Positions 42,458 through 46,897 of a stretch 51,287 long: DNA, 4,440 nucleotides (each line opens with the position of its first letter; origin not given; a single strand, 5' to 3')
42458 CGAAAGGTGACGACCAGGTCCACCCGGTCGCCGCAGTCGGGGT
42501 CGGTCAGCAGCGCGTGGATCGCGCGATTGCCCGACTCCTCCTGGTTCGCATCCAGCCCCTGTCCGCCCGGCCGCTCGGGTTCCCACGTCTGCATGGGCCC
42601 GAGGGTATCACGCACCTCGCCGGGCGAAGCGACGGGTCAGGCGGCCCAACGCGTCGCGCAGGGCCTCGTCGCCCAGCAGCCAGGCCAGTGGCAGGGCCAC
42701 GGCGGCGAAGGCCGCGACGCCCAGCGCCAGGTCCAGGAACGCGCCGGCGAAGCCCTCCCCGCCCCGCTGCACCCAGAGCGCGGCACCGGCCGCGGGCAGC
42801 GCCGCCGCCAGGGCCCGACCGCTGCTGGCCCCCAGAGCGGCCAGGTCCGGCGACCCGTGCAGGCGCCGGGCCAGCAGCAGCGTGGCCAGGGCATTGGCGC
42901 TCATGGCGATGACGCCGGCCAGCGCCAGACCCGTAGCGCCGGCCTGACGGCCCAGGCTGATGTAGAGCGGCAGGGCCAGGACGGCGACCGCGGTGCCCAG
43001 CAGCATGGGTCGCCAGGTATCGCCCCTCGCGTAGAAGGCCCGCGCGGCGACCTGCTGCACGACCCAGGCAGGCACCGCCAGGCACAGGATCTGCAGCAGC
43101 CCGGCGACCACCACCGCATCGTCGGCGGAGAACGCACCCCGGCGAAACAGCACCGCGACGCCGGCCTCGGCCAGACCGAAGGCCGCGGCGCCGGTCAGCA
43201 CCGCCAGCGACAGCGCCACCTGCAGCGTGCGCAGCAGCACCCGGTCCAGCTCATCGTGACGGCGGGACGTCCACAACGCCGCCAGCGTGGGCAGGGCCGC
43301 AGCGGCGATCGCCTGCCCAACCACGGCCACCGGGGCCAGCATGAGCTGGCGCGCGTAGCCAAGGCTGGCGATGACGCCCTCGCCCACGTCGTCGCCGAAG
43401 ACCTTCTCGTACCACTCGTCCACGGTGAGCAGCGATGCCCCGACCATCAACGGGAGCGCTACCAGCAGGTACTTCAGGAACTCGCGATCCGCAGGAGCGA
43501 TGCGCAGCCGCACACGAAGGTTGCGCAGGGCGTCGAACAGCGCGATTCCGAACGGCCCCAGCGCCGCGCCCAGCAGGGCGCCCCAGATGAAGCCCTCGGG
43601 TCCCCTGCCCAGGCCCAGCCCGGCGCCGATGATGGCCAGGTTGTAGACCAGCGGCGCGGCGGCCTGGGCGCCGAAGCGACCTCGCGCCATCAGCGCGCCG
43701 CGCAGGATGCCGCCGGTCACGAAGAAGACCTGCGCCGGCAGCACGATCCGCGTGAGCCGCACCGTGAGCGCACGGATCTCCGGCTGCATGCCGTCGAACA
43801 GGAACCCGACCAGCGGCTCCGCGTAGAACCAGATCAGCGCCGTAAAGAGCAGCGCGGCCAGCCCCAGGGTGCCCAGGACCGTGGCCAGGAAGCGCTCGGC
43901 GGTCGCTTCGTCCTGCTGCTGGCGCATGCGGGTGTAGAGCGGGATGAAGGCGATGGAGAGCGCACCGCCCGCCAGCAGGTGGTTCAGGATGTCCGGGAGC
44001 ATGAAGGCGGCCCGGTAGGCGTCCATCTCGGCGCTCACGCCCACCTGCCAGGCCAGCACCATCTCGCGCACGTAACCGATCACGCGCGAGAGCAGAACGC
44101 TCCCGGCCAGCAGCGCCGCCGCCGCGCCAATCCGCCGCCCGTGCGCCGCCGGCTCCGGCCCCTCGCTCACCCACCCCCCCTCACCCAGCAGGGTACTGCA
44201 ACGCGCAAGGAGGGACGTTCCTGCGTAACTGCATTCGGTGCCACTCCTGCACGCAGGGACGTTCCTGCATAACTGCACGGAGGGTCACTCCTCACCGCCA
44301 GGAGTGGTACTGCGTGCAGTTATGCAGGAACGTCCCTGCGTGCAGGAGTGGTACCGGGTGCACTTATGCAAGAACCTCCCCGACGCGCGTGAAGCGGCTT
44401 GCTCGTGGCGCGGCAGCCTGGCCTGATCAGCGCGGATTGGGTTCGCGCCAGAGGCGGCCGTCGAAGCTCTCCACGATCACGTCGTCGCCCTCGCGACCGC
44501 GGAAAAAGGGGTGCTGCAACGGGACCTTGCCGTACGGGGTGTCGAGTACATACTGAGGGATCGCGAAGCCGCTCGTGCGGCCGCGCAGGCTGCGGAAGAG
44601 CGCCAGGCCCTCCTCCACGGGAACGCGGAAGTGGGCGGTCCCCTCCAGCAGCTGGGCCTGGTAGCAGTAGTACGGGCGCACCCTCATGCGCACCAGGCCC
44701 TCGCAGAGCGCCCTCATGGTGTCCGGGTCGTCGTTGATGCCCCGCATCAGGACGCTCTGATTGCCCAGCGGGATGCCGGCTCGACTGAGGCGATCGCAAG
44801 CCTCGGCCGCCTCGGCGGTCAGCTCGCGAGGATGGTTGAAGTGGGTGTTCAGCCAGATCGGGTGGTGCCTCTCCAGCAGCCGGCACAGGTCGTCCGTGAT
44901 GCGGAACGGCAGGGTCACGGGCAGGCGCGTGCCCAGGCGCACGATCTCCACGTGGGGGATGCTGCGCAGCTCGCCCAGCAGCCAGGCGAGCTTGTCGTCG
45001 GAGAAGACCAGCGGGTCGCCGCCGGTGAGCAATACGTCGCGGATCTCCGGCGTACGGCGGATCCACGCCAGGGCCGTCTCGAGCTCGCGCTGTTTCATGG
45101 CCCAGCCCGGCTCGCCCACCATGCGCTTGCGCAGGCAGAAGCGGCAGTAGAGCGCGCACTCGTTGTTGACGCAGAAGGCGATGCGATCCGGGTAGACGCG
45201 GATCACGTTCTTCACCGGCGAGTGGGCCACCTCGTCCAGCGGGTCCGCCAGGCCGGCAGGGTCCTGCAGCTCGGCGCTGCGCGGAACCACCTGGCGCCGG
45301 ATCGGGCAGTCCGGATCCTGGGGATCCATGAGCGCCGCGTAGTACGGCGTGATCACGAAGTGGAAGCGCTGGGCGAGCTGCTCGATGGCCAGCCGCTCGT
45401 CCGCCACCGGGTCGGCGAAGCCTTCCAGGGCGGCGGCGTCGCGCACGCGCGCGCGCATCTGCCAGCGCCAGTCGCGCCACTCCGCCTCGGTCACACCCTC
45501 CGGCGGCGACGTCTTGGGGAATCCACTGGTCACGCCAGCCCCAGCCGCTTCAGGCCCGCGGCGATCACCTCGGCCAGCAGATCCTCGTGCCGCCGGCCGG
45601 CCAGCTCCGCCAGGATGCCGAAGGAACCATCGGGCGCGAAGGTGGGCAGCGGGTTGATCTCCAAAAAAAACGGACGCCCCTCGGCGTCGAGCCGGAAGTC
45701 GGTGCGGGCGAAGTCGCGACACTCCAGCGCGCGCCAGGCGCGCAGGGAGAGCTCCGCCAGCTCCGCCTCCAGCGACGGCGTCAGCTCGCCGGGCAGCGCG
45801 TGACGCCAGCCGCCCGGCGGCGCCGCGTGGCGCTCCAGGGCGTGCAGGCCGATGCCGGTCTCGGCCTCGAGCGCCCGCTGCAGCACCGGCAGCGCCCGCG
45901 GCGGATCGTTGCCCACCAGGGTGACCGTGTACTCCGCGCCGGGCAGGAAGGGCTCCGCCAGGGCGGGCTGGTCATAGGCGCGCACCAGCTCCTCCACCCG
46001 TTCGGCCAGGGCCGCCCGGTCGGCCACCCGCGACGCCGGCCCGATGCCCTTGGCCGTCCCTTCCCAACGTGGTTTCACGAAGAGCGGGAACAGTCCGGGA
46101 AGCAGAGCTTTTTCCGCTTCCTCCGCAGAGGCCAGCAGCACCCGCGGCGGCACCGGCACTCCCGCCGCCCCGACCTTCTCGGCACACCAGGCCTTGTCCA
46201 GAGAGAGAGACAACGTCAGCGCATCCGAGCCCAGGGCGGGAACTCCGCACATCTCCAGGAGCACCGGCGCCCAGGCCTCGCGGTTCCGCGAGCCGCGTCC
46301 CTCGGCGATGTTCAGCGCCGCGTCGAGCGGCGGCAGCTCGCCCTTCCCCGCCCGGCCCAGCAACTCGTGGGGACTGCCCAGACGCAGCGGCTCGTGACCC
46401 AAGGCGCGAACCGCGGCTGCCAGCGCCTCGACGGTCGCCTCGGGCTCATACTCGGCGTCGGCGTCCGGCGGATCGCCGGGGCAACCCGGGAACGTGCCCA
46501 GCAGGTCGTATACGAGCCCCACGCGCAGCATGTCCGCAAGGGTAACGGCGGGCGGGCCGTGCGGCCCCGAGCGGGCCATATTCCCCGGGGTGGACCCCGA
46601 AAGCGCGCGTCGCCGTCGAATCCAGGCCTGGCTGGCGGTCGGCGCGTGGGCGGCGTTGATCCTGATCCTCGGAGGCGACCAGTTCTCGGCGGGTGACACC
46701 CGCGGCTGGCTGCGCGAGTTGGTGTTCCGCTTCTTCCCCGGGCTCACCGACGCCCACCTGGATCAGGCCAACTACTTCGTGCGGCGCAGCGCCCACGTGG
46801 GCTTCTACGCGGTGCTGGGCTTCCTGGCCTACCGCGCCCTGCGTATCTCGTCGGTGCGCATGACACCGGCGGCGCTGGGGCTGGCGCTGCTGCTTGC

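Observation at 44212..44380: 169-nt nested palindrome built from four 44-nt units, splitting an otherwise tightly coupled gene array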

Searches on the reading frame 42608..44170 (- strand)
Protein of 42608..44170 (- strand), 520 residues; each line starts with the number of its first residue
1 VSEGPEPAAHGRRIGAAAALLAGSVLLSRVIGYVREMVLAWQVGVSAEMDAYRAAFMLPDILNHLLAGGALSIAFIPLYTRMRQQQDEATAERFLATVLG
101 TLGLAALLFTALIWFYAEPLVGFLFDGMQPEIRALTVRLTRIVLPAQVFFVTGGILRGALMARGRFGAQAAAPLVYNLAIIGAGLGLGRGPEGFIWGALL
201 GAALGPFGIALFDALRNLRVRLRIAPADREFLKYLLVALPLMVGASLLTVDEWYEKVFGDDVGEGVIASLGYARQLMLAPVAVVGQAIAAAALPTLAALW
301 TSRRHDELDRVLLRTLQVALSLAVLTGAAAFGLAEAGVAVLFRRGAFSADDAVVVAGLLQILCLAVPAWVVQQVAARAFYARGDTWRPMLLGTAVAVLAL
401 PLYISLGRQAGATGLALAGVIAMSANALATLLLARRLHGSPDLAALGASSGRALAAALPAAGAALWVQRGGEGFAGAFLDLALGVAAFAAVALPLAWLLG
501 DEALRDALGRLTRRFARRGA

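Call 12: search_protein_families(library=pfam, proteins=[window:42608-44170:-])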
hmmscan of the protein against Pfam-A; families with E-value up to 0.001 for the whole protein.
window:42608-44170:- (520 aa): 2 families
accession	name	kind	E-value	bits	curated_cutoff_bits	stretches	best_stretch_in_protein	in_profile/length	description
PF03023.19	MurJ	-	4.1e-64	217.3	27.4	1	43-468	5-433/451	Lipid II flippase MurJ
PF01554.23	MatE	-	2.8e-06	27.5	24.9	1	266-402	27-158/161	MatE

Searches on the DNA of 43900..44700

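Call 9: search_rna_families(source=window, start=43900, end=44700, threshold=evalue, max_evalue=1)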
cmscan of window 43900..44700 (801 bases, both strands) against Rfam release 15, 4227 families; matches with E-value up to 1: 4.
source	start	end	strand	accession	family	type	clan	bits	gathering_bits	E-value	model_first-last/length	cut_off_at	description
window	44201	44390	+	RF04159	MIR1437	Gene; miRNA;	-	75.8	168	4.7e-13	1-192/192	no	MIR1437 microRNA precursor family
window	44201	44390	-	RF04159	MIR1437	Gene; miRNA;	-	69.8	168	9.8e-12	1-192/192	no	MIR1437 microRNA precursor family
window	44247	44348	+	RF00843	mir-228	Gene; miRNA;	CL00093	23.2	45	0.012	1-85/85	no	mir-228 microRNA precursor family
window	44228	44320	+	RF03390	mir-2450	Gene; miRNA;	-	22.1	59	0.15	1-73/73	no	mir-2450 microRNA precursor family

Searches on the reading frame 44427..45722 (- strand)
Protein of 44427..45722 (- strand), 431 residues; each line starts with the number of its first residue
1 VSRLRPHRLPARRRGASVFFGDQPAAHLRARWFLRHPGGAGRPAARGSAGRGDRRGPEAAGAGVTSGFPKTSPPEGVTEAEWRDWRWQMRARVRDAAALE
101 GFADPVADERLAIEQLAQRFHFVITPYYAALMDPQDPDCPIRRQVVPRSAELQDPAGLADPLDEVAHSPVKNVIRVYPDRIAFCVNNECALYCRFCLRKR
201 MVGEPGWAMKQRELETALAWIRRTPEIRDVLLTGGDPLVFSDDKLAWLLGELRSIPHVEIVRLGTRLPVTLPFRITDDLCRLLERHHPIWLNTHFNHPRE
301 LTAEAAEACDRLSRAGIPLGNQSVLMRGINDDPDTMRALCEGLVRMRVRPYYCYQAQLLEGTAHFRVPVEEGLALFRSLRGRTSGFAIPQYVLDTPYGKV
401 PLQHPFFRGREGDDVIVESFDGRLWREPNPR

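Call 12: search_protein_families(library=pfam, proteins=[window:44427-45722:-])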
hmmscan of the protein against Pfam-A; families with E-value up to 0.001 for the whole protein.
window:44427-45722:- (431 aa): 2 families
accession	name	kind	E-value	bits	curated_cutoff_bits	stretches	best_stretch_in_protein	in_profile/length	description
PF04055.27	Radical_SAM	-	8.8e-12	45.9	29.5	1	187-335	5-162/166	Radical SAM superfamily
PF12544.13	LAM_C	-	8.3e-07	29.6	26.7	1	378-428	3-55/127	Lysine-2,3-aminomutase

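Call 13: find_encoding_contigs(protein=window:44427-45722:-, flank=10000, max_places=10)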
Protein window:44427-45722:- (431 aa): no gene with exactly this product is on record in the collection.

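Call 14: find_homologous_proteins(query=window:44427-45722:-, max_evalue=1e-30)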
Query window:44427-45722:- (431 aa): 7982 proteins with E <= 1e-30 among 8000 candidates; the best 120 are listed.
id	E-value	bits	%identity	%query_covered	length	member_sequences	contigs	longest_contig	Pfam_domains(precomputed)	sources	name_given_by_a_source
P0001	9.9e-242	820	94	86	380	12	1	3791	PF12544.14,PF04055.28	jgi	jgi:lysine 2,3-aminomutase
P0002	1.4e-240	817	94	85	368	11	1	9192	PF12544.14,PF04055.28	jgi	-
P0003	4.5e-216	736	85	84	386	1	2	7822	PF12544.14,PF04055.28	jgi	jgi:lysine 2,3-aminomutase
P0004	1.5e-215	734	83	84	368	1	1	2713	PF12544.14,PF04055.28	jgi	jgi:lysine 2,3-aminomutase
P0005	5.5e-212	722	85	82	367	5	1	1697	PF12544.14,PF04055.28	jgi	jgi:lysine 2,3-aminomutase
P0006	3.2e-211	720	84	82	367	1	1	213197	PF12544.14,PF04055.28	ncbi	-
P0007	1.7e-208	711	84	84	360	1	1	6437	PF12544.14,PF04055.28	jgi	-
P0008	1.1e-207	708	84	82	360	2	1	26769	PF12544.14,PF04055.28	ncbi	-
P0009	7.7e-207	705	80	85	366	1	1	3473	PF12544.14,PF04055.28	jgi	jgi:lysine 2,3-aminomutase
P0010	1.0e-206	705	85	81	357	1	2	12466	PF12544.14,PF04055.28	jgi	jgi:lysine 2,3-aminomutase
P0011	1.7e-206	704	82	83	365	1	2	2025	PF12544.14,PF04055.28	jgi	jgi:lysine 2,3-aminomutase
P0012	1.7e-206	704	81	83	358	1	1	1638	PF12544.14,PF04055.28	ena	-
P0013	1.8e-206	704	82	84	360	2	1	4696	PF12544.14,PF04055.28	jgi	jgi:lysine 2,3-aminomutase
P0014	8.5e-206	702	80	85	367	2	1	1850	PF12544.14,PF04055.28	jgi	jgi:lysine 2,3-aminomutase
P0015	8.8e-206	702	83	81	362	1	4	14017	PF12544.14,PF04055.28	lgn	-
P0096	1.1e-199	682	94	72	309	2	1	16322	PF12544.14,PF04055.28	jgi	jgi:lysine 2,3-aminomutase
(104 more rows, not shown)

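Call 15: find_encoding_contigs(protein=P0002, flank=10000, max_places=6)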
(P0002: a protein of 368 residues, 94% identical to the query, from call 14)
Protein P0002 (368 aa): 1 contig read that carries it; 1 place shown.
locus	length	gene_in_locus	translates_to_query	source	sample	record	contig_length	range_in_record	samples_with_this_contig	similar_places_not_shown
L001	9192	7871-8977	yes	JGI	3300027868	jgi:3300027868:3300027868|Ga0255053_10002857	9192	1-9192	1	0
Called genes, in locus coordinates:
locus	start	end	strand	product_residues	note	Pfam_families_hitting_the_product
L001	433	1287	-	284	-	PF00106:adh_short, PF08659:KR, PF13561:adh_short_C2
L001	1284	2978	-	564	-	PF02554:CstA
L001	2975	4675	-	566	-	PF00501:AMP-binding, PF13193:AMP-binding_C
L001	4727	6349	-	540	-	PF03806:ABG_transport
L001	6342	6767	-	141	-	PF04892:VanZ-LLP1 (weak)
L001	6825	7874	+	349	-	PF07478:Dala_Dala_lig_C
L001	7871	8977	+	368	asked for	PF04055:Radical_SAM, PF12544:LAM_C (weak)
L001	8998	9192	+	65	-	?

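Call 16: find_encoding_contigs(protein=P0096, flank=10000, max_places=6)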
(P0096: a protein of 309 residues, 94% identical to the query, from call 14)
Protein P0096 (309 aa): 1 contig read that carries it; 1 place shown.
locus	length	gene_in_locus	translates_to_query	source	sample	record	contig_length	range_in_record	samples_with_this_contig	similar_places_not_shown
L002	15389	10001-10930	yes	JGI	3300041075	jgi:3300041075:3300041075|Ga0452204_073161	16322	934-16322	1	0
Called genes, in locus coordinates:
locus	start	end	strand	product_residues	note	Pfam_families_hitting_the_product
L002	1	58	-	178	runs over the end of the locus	PF04542:Sigma70_r2, PF08281:Sigma70_r4_2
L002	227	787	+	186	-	PF07638:Sigma70_ECF, PF04542:Sigma70_r2, PF08281:Sigma70_r4_2, PF04545:Sigma70_r4 (weak)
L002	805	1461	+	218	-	PF06532:NrsF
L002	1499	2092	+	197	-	PF00300:His_Phos_1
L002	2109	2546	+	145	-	PF12680:SnoaL_2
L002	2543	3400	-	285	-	PF00106:adh_short, PF08659:KR, PF13561:adh_short_C2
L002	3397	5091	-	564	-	PF02554:CstA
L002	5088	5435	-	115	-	PF13193:AMP-binding_C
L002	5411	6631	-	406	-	PF00501:AMP-binding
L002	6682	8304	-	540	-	PF03806:ABG_transport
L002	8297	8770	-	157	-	PF04892:VanZ-LLP1 (weak)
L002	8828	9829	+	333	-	PF07478:Dala_Dala_lig_C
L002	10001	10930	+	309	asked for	PF04055:Radical_SAM, PF12544:LAM_C (weak)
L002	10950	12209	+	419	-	PF01103:Omp85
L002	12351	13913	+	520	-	PF03023:MurJ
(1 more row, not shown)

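Call 17: find_encoding_contigs(protein=P0006, flank=10000, max_places=6)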
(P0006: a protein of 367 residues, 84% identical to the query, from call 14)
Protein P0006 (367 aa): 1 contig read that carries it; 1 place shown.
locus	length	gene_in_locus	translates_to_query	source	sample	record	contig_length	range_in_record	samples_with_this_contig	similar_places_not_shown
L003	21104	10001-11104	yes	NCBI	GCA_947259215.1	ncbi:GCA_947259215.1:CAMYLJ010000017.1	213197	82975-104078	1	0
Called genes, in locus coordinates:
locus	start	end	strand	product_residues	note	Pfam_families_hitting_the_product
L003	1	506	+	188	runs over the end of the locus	PF07638:Sigma70_ECF (faint), PF04542:Sigma70_r2, PF08281:Sigma70_r4_2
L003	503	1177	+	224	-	PF06532:NrsF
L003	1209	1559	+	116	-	-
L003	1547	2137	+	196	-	PF00300:His_Phos_1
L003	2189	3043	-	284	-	PF00106:adh_short, PF08659:KR, PF13561:adh_short_C2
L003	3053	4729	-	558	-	PF02554:CstA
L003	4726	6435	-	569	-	PF00501:AMP-binding, PF13193:AMP-binding_C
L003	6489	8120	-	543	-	PF03806:ABG_transport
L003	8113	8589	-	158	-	PF04892:VanZ-LLP1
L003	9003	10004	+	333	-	PF07478:Dala_Dala_lig_C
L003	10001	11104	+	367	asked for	PF04055:Radical_SAM, PF12544:LAM_C (faint)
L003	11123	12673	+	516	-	PF03023:MurJ, PF01554:MatE (weak)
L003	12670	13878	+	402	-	PF01663:Phosphodiest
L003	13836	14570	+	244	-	PF01663:Phosphodiest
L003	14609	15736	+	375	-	-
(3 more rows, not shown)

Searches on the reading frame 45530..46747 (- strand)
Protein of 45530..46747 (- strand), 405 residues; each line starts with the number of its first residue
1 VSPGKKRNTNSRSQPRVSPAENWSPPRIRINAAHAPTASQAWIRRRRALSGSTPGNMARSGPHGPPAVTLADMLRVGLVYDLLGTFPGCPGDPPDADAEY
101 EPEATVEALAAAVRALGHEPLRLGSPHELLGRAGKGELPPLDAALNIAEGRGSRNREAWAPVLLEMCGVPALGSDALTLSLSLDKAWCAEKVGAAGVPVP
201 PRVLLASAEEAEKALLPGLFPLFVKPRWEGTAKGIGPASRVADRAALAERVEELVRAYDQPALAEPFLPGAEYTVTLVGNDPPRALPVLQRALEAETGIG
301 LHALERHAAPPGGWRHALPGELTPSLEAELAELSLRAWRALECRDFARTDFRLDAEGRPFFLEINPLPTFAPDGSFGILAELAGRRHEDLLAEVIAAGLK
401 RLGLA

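Call 12: search_protein_families(library=pfam, proteins=[window:45530-46747:-])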
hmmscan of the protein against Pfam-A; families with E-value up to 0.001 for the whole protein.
window:45530-46747:- (405 aa): 1 family
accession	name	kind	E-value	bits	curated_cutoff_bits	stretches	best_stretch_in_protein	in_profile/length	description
PF07478.18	Dala_Dala_lig_C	-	5.5e-23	82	24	1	217-395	34-203/204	D-ala D-ala ligase C-terminus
